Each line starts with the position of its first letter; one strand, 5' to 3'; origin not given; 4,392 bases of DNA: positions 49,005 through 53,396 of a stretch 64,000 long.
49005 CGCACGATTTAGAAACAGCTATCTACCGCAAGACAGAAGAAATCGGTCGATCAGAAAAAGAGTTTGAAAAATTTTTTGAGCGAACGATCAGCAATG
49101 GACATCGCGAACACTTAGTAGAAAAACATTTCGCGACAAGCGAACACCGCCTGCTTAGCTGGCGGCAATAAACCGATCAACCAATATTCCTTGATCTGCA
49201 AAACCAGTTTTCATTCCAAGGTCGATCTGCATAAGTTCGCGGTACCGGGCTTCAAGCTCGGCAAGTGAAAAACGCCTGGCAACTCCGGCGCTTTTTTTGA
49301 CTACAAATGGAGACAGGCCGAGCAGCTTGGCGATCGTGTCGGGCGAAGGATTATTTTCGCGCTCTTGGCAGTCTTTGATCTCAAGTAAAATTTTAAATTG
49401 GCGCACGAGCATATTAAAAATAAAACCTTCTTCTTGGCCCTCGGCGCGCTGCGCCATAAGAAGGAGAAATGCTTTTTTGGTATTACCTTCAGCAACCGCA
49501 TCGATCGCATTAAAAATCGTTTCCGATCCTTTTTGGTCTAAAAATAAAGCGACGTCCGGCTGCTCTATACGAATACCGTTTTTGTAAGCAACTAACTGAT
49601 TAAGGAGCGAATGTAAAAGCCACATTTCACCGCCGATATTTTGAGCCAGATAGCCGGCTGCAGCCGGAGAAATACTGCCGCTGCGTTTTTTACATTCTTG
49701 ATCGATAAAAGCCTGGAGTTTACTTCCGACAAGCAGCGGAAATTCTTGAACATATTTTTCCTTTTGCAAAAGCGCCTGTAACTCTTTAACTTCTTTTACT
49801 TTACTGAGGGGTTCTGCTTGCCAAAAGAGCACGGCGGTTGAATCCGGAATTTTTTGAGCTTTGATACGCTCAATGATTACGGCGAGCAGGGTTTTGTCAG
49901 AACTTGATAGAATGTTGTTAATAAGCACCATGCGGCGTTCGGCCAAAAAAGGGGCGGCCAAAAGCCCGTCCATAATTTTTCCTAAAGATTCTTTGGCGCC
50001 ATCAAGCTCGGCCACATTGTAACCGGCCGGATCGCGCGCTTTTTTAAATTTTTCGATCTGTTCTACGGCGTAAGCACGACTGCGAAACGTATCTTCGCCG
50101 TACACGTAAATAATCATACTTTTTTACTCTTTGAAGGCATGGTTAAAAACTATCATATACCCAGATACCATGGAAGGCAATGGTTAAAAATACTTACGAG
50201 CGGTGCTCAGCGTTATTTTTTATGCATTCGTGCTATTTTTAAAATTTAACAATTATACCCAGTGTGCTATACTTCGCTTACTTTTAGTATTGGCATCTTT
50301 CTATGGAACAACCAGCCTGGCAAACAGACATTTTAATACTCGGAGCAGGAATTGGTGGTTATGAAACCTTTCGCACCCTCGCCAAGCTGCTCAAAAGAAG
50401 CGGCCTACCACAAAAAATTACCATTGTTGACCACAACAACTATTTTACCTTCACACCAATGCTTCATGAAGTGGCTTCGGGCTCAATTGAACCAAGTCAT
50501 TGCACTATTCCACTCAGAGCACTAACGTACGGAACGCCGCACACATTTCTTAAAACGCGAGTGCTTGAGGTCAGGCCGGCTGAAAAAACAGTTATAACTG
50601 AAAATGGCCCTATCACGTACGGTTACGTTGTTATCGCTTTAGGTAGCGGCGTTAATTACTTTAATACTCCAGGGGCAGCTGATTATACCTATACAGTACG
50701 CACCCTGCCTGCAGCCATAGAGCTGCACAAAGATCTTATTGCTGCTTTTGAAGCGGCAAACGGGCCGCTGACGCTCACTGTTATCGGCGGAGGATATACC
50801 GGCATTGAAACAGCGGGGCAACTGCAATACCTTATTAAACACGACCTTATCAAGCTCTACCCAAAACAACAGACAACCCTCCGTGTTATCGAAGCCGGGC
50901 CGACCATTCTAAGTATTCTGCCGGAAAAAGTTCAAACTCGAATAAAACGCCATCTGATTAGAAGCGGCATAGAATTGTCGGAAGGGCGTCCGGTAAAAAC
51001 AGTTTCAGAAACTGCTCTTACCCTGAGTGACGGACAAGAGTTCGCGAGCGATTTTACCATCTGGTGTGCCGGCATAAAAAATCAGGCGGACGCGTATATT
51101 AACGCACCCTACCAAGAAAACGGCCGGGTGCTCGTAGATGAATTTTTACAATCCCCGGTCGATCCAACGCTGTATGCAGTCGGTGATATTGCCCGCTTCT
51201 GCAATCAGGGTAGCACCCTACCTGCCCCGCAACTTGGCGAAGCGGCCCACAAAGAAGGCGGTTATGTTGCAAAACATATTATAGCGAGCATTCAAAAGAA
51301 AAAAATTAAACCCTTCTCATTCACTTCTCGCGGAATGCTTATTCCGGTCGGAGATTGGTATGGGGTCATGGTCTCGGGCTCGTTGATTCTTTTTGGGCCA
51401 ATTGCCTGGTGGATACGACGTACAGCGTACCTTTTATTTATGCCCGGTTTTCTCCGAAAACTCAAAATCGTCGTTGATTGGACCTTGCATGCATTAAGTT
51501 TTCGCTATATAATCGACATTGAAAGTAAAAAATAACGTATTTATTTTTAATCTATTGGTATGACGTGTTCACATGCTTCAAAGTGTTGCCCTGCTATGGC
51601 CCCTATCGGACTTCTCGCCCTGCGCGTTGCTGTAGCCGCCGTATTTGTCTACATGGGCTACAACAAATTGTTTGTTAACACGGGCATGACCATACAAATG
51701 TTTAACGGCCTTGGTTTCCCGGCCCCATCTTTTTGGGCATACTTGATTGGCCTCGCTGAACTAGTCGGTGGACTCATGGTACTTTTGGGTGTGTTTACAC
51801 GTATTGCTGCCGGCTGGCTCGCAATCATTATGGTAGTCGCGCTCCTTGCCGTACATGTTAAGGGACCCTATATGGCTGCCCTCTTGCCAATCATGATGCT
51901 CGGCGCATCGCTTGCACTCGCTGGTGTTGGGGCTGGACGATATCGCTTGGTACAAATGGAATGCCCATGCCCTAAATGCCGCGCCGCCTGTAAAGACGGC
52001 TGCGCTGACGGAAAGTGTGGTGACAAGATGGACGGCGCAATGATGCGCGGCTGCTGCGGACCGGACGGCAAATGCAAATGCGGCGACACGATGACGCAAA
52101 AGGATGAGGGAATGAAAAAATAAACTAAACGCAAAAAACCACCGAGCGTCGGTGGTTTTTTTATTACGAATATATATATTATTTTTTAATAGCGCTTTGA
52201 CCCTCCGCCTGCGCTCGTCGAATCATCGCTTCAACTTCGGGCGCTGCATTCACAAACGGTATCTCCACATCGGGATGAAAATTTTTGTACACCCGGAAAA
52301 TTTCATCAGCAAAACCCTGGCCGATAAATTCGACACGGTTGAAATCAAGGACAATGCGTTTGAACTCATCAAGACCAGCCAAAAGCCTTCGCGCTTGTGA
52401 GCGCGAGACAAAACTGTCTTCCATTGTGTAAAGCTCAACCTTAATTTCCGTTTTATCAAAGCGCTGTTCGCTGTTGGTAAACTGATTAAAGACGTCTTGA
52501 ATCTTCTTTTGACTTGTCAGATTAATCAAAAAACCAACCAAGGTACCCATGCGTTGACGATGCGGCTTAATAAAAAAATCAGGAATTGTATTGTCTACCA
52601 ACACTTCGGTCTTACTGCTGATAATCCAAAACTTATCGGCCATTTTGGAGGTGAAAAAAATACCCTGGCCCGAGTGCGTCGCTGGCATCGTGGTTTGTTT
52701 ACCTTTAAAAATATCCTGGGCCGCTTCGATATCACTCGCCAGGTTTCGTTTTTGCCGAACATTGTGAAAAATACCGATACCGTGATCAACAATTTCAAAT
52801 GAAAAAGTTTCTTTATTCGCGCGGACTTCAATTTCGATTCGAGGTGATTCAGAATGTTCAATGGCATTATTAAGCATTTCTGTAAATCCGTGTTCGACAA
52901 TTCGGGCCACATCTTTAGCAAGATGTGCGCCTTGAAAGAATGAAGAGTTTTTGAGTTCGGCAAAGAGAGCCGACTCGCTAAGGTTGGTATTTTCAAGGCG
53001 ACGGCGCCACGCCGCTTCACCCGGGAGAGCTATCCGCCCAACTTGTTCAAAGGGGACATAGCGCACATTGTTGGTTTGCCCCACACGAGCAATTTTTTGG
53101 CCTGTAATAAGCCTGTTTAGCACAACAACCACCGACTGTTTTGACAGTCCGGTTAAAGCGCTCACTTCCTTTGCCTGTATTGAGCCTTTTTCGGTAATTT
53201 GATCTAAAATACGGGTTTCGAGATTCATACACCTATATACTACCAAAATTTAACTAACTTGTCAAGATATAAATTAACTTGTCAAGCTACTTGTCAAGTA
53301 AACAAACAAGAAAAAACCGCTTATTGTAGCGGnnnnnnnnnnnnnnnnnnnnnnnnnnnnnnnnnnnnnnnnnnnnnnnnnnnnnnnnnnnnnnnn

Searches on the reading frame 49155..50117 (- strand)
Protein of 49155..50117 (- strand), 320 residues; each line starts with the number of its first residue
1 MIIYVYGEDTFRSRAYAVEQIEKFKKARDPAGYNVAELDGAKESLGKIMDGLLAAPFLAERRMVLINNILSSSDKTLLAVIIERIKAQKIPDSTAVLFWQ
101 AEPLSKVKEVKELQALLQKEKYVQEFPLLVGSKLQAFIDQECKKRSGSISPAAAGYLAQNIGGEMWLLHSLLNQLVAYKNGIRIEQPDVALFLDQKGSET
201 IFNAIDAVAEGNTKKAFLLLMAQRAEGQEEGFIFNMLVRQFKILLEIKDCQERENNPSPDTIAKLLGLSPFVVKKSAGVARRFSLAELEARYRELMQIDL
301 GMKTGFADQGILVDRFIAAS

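Call 56: search_protein_families(library=pfam, proteins=[window:49155-50117:-], max_evalue=0.0001)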
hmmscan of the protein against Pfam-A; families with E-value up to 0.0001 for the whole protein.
window:49155-50117:- (320 aa): 2 families
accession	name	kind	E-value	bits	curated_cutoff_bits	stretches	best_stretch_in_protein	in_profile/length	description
PF21694.2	DNA_pol3_delta_C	-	3.4e-23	82.4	27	1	199-318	2-119/121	DNA polymerase III delta subunit, C-terminal domain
PF06144.19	DNA_pol3_delta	-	4e-06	27.3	21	1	5-122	3-120/124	DNA polymerase III, delta subunit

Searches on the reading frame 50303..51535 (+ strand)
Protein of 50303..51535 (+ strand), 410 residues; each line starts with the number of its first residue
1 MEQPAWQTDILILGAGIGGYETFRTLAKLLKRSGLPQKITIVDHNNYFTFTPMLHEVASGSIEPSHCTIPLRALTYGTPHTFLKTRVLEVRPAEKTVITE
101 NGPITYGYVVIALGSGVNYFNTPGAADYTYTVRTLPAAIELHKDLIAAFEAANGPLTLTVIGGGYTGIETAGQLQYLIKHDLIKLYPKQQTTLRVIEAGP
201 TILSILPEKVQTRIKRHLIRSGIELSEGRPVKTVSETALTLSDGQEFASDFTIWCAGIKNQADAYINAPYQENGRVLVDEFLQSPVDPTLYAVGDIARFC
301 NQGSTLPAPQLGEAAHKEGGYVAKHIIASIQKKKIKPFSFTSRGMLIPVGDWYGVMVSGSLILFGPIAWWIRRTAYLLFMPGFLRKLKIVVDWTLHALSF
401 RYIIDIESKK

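Call 56: search_protein_families(library=pfam, proteins=[window:50303-51535:+], max_evalue=0.0001)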
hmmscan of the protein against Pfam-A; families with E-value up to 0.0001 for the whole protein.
window:50303-51535:+ (410 aa): 2 families
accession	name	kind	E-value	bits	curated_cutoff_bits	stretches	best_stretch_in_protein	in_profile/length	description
PF07992.20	Pyr_redox_2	-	1.4e-41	143.3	26.1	1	9-319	2-291/291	Pyridine nucleotide-disulphide oxidoreductase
PF00070.33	Pyr_redox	-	7.2e-07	30.1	22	1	158-237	2-69/82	Pyridine nucleotide-disulphide oxidoreductase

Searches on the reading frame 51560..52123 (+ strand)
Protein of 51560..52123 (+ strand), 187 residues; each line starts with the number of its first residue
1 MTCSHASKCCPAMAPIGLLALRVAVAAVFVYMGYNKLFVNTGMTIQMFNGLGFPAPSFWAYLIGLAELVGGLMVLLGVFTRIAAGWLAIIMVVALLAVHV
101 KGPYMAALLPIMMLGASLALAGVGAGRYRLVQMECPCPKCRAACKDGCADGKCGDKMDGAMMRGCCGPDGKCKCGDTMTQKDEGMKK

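Call 56: search_protein_families(library=pfam, proteins=[window:51560-52123:+], max_evalue=0.0001)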
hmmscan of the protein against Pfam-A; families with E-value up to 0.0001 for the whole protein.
window:51560-52123:+ (187 aa): 3 families
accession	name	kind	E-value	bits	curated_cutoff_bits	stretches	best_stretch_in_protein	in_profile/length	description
PF07681.17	DoxX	-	4.8e-22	78.8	23.6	1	17-99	1-84/85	DoxX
PF13564.11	DoxX_2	-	8.9e-07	29.4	26.3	1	21-118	2-101/103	DoxX-like family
PF07291.16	MauE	-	1.8e-06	28.7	27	1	18-97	5-85/128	Methylamine utilisation protein MauE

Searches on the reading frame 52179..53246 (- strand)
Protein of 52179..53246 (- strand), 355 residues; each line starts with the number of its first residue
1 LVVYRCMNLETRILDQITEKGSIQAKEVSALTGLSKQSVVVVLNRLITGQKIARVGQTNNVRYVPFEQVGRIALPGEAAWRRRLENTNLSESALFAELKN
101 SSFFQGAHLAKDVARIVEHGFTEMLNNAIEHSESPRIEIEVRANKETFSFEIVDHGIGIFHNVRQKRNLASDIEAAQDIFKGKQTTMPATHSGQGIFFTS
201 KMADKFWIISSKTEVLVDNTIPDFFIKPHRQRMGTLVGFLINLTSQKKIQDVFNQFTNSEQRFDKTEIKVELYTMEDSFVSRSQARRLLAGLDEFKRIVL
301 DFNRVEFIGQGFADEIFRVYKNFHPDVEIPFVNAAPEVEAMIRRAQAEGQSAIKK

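Call 56: search_protein_families(library=pfam, proteins=[window:52179-53246:-], max_evalue=0.0001)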
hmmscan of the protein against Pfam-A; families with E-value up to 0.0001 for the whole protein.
window:52179-53246:- (355 aa): 3 families
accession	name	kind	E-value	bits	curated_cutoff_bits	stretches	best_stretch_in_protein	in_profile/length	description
PF14213.11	DUF4325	-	1.3e-11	44.4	23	1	284-338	1-63/64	STAS-like domain of unknown function (DUF4325)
PF13581.12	HATPase_c_2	-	4.6e-09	36.8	27.4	1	104-208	19-114/127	Histidine kinase-like ATPase domain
PF02518.31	HATPase_c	-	1.4e-06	29.2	26.4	1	117-186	6-63/111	Histidine kinase-, DNA gyrase B-, and HSP90-like ATPase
